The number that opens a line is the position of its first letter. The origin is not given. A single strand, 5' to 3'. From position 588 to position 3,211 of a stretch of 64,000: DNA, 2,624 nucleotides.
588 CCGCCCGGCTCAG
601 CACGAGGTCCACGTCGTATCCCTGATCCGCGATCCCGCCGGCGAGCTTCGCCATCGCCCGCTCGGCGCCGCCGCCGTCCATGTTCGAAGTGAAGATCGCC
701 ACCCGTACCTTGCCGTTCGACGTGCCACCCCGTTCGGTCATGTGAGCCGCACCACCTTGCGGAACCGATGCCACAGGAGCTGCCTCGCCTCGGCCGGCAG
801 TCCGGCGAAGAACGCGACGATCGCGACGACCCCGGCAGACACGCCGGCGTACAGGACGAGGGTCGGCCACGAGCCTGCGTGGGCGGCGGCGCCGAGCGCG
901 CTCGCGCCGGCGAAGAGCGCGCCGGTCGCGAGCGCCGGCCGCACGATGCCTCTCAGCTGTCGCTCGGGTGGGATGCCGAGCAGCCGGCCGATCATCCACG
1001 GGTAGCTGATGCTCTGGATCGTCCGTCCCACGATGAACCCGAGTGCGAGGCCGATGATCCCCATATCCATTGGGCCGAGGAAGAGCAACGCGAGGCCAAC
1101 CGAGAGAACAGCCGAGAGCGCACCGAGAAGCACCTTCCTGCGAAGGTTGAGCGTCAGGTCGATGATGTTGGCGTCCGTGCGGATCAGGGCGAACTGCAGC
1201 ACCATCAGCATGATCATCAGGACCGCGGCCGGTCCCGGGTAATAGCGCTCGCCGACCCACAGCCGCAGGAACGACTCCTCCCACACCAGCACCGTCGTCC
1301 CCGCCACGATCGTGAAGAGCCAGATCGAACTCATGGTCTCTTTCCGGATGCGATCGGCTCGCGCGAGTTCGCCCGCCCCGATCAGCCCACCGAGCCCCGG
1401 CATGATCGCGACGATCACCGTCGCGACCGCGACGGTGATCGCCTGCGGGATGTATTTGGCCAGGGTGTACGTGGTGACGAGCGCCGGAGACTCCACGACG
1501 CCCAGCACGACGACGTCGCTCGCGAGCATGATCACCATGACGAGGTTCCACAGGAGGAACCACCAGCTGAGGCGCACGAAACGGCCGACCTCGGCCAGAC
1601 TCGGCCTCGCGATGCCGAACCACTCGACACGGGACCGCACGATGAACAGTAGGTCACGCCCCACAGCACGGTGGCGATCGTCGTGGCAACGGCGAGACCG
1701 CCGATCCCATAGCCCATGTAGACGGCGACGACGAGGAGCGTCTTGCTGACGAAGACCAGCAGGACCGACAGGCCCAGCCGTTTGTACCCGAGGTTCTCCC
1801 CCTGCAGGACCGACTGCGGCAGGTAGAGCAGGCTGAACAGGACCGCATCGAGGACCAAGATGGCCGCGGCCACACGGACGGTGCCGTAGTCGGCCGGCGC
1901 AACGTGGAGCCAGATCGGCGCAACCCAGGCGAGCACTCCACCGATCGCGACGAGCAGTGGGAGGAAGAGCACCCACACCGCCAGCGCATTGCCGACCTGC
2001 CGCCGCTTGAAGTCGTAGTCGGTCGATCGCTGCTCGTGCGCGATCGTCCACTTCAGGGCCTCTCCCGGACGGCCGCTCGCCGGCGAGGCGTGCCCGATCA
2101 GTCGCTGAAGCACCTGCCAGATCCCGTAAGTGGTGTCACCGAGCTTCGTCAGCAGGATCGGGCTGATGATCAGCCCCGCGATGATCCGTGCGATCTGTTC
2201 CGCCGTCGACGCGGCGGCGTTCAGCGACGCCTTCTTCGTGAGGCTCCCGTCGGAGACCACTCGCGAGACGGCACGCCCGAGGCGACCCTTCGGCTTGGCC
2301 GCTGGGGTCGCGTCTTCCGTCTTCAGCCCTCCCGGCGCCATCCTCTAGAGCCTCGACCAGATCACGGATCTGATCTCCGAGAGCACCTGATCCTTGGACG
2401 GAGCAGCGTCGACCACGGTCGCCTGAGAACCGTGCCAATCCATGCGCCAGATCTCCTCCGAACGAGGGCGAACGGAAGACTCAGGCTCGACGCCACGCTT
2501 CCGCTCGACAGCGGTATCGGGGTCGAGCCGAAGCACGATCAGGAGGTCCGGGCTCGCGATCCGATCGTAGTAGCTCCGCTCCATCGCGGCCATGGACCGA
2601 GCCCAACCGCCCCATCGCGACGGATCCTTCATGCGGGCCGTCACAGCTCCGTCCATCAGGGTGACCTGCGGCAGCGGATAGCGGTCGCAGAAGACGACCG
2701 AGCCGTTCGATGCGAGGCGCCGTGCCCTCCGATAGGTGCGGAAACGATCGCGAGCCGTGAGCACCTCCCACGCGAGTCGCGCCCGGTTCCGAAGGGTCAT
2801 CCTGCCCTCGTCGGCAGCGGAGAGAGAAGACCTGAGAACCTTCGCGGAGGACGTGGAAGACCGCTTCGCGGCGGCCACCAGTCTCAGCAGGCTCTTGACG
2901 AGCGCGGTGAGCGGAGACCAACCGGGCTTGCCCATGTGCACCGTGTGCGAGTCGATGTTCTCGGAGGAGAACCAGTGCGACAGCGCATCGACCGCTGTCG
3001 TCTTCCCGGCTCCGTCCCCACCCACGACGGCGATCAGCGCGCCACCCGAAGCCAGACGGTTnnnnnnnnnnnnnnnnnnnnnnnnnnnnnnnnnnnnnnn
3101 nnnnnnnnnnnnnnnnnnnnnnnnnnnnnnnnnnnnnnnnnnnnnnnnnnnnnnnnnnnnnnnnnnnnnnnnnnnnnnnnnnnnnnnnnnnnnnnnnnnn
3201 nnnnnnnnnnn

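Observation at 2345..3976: Nucleotidyltransferase-like + thymidylate-kinase-like fusion protein embedded in a polysaccharide export locus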

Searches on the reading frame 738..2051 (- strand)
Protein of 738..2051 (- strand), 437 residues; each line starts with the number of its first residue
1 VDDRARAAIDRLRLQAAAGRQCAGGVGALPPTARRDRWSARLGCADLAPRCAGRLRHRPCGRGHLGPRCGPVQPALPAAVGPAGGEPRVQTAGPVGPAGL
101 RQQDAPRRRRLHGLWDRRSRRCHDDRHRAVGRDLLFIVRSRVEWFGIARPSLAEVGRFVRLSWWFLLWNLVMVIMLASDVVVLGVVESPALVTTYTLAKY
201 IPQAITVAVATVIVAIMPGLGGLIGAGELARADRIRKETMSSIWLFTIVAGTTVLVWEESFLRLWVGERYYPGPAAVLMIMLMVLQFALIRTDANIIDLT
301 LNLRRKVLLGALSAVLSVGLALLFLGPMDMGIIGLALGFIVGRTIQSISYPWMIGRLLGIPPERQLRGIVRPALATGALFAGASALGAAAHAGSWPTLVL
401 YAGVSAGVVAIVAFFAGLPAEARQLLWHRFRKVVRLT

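Call 3: search_protein_families(library=pfam, proteins=[window:738-2051:-], max_evalue=1)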
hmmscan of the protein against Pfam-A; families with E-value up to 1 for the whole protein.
window:738-2051:- (437 aa): 2 families
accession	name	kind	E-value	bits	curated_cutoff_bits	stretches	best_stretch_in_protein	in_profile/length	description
PF01943.22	Polysacc_synt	-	0.00051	20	28.2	1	137-218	187-268/274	Polysaccharide biosynthesis protein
PF13440.11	Polysacc_synt_3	-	0.00071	19.3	23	1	148-217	167-236/293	Polysaccharide biosynthesis protein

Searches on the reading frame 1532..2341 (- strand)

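Call 3: search_protein_families(library=pfam, proteins=[window:1532-2341:-], max_evalue=1)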
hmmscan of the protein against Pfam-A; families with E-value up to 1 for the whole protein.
window:1532-2341:- (269 aa): 1 family
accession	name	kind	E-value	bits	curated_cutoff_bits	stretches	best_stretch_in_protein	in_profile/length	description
PF19644.4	DUF6147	-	0.0077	16.8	24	1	27-89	36-97/138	Family of unknown function (DUF6147)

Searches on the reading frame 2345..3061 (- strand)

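Call 77: search_protein_families(library=ncbifam, proteins=[window:2345-3061:-], max_evalue=0.01)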
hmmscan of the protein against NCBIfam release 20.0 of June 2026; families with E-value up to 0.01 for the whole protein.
window:2345-3061:- (238 aa): 5 families
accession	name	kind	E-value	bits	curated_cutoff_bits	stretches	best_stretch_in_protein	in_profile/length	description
TIGR00041.1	DTMP_kinase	equivalog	5.5e-08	32.7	83.25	1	7-60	4-55/196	dTMP kinase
NF005923.0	PRK07933.1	equivalog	2.2e-07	30.5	193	0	9-62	2-55/213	dTMP kinase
TIGR00955.1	3a01204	subfamily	0.00098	17.8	736.35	1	5-30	49-74/617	pigment precursor permease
NF010068.0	PRK13548.1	equivalog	0.0079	15.3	261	0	5-34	29-58/261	heme ABC transporter ATP-binding protein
NF010341.0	PRK13768.1-3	equivalog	0.0089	15.7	355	0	10-43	5-38/257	GTPase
